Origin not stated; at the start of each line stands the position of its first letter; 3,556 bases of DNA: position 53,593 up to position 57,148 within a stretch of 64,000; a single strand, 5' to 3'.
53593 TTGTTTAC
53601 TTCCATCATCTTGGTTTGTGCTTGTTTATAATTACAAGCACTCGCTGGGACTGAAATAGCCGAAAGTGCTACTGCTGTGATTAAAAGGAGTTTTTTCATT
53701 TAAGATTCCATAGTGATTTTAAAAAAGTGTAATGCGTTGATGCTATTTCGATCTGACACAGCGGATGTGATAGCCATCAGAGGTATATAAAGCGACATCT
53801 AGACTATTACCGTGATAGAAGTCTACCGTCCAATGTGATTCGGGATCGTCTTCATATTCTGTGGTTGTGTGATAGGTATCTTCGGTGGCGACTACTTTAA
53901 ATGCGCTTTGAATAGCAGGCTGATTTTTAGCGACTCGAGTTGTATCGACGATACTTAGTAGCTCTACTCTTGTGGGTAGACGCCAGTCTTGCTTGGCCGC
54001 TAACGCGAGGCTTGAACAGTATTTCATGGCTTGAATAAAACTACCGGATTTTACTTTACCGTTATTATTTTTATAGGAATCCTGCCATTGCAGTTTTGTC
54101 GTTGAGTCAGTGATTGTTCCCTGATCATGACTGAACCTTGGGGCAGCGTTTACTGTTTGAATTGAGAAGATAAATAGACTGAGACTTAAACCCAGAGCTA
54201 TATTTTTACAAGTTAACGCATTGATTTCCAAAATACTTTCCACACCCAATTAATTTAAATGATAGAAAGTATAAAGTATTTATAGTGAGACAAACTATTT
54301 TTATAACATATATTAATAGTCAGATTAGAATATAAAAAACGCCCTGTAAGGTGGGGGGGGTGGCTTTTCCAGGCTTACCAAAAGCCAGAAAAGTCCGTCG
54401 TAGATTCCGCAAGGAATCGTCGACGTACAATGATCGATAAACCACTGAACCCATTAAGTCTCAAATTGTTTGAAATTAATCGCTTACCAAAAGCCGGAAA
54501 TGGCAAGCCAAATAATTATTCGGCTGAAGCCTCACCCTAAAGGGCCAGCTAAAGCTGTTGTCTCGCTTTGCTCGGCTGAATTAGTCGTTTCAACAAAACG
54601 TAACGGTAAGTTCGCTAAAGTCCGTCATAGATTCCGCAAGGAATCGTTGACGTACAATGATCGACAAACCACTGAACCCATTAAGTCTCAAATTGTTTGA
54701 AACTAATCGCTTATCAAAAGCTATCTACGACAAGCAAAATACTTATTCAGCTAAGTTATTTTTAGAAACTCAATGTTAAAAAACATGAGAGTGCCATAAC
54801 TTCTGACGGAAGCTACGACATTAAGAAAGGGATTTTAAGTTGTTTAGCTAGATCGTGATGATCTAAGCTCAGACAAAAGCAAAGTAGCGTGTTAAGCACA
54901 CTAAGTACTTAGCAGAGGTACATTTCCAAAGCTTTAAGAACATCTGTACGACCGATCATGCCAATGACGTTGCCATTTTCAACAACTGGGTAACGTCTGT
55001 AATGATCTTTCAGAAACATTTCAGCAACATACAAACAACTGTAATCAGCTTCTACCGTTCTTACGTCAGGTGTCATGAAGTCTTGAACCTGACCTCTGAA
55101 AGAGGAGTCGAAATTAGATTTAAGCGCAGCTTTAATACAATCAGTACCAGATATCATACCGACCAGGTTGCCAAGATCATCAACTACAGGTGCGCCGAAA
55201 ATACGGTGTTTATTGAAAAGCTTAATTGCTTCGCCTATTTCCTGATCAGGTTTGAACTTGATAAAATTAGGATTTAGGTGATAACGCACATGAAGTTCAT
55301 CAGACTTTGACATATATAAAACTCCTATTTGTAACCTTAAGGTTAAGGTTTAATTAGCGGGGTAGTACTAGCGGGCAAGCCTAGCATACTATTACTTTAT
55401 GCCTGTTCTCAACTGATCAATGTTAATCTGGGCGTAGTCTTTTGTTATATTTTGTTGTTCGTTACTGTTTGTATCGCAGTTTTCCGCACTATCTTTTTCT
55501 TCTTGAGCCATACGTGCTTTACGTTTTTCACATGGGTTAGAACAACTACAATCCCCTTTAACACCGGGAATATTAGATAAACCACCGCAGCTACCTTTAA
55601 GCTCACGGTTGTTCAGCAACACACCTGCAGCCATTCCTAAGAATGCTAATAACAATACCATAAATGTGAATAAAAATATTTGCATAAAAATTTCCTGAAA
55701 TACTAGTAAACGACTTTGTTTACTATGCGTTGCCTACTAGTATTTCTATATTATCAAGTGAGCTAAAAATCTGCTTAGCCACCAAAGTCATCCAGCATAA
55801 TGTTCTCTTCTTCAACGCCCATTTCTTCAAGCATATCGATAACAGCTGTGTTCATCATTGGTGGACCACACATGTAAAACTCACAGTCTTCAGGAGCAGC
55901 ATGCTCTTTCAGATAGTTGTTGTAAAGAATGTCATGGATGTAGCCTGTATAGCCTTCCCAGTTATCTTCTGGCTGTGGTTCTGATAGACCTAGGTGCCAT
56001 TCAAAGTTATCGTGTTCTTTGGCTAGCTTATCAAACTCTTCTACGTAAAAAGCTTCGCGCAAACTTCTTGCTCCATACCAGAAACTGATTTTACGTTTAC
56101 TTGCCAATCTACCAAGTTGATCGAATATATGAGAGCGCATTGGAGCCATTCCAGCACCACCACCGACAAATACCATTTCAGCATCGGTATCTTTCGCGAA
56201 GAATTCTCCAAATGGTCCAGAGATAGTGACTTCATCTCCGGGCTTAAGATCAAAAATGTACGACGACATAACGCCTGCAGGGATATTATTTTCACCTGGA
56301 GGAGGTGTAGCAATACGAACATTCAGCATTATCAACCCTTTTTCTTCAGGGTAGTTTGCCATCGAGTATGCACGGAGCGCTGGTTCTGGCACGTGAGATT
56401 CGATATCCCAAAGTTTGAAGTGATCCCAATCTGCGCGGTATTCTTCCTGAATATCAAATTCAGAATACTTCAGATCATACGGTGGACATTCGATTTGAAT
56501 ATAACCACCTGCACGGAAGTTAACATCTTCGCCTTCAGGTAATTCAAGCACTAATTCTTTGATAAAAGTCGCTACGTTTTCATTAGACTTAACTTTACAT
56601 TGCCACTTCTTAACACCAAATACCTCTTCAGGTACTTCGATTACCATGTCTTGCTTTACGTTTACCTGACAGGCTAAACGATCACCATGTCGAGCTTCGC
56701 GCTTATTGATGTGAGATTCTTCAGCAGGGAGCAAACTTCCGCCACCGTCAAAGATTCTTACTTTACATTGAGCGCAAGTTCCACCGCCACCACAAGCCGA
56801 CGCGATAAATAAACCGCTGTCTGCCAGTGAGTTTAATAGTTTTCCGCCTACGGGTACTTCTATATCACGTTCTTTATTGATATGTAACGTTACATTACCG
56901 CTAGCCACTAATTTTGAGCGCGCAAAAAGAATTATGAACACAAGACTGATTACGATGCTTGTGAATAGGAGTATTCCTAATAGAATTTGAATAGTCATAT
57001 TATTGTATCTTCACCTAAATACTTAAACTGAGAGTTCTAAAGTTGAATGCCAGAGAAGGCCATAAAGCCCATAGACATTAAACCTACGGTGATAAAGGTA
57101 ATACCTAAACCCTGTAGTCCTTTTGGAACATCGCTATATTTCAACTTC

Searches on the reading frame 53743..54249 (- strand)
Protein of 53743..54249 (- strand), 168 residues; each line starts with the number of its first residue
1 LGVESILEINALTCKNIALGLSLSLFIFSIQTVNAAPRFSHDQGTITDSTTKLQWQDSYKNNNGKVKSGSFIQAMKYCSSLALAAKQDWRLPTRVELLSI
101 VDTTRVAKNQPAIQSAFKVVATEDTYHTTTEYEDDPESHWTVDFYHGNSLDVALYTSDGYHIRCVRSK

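Call 56: search_protein_families(library=pfam, proteins=[window:53743-54249:-], max_evalue=0.001)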
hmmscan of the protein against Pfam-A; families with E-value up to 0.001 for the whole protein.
window:53743-54249:- (168 aa): 1 family
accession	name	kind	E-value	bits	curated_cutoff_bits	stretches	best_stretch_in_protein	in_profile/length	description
PF07603.17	Lcl_C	-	1.9e-21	76.9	34.9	1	44-166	1-117/117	Lcl C-terminal domain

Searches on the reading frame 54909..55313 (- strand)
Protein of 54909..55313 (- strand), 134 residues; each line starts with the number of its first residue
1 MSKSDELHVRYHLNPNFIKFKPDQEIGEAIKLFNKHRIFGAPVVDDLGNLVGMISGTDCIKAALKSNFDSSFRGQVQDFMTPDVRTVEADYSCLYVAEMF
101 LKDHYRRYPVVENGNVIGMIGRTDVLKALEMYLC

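Call 56: search_protein_families(library=pfam, proteins=[window:54909-55313:-], max_evalue=0.001)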
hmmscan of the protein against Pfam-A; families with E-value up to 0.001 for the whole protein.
window:54909-55313:- (134 aa): 1 family
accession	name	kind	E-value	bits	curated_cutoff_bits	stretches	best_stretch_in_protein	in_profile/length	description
PF00571.33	CBS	-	8.7e-26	90.5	24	2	76-129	1-55/57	CBS domain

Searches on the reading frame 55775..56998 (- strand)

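Call 56: search_protein_families(library=pfam, proteins=[window:55775-56998:-], max_evalue=0.001)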
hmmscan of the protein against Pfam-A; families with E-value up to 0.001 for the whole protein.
window:55775-56998:- (407 aa): 3 families
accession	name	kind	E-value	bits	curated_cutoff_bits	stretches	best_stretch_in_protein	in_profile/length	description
PF00175.26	NAD_binding_1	-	5.3e-16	59.7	22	1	277-386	1-107/109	Oxidoreductase NAD-binding domain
PF00970.30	FAD_binding_6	-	9e-11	42.4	21.1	1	207-266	47-97/99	Oxidoreductase FAD-binding domain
PF00111.32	Fer2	-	1.6e-09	38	21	1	41-114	5-76/77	2Fe-2S iron-sulfur cluster binding domain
